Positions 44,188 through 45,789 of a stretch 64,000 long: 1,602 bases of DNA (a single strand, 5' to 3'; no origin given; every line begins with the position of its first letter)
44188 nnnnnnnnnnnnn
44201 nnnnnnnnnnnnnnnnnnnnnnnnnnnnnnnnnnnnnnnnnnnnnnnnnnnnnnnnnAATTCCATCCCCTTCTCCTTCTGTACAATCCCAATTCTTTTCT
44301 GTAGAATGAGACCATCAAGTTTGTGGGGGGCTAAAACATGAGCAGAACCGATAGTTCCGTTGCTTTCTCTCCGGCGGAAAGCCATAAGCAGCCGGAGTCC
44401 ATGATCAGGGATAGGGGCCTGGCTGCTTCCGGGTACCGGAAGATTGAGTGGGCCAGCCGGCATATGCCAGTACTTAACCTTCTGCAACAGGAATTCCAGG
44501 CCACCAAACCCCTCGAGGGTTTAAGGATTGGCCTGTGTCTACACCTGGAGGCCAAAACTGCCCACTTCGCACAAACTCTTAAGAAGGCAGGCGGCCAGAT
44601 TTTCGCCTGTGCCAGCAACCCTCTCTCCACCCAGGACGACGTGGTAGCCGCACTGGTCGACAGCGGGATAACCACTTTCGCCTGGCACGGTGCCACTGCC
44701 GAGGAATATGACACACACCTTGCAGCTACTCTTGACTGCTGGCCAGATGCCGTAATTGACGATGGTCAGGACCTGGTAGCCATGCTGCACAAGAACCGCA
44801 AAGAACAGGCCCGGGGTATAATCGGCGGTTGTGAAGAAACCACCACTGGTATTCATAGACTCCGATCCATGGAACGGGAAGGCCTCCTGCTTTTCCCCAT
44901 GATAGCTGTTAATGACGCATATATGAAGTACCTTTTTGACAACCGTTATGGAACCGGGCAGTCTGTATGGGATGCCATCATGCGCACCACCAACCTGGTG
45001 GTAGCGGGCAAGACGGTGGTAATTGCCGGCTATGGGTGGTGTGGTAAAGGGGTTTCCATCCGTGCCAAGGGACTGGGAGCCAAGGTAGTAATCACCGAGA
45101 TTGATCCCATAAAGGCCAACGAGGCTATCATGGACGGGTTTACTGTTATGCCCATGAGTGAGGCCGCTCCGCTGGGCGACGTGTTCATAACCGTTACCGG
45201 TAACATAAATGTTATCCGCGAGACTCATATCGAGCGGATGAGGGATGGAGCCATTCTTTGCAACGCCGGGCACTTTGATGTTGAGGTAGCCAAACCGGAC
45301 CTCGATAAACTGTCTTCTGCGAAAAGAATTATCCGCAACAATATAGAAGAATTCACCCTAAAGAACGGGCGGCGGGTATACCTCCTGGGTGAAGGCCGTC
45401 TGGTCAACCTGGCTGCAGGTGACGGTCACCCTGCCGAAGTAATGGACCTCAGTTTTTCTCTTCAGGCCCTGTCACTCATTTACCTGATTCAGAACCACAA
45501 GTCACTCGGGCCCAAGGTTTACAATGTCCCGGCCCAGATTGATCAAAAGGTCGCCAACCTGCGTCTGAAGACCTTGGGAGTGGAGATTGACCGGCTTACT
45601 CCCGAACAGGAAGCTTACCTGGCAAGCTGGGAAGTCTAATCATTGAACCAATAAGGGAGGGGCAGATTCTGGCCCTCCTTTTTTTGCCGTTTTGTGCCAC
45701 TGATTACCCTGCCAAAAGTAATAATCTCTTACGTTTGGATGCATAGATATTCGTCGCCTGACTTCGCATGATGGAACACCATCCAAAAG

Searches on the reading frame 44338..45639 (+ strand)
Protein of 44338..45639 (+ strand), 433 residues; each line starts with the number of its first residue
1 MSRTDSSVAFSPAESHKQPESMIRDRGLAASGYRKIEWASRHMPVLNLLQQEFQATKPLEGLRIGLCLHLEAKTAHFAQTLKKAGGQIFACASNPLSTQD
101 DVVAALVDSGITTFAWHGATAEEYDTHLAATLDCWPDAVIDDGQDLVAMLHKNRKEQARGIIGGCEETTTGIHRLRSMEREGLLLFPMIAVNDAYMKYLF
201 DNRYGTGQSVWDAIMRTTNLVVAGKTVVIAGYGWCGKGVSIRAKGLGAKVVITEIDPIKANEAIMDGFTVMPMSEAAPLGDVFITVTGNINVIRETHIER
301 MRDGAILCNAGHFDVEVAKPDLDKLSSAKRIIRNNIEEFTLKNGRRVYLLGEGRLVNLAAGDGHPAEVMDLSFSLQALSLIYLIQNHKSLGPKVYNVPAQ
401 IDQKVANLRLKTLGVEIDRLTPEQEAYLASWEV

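Call 82: search_protein_families(library=pfam, proteins=[window:44338-45639:+], max_evalue=0.001)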
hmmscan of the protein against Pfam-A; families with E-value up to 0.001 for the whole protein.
window:44338-45639:+ (433 aa): 4 families
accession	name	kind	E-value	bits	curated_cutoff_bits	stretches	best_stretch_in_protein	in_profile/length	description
PF05221.23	AdoHcyase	-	9.6e-58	196.1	25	2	22-157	3-143/299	S-adenosyl-L-homocysteine hydrolase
PF00670.27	AdoHcyase_NAD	-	2.4e-51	174.5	27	1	202-361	1-160/162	S-adenosyl-L-homocysteine hydrolase, NAD binding domain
PF02826.25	2-Hacid_dh_C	-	1.6e-08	34.6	25.1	1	211-312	23-128/178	D-isomer specific 2-hydroxyacid dehydrogenase, NAD binding domain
PF07991.19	KARI_N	-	1.3e-05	25.3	20.6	1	222-316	2-100/165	Acetohydroxy acid isomeroreductase, NADPH-binding domain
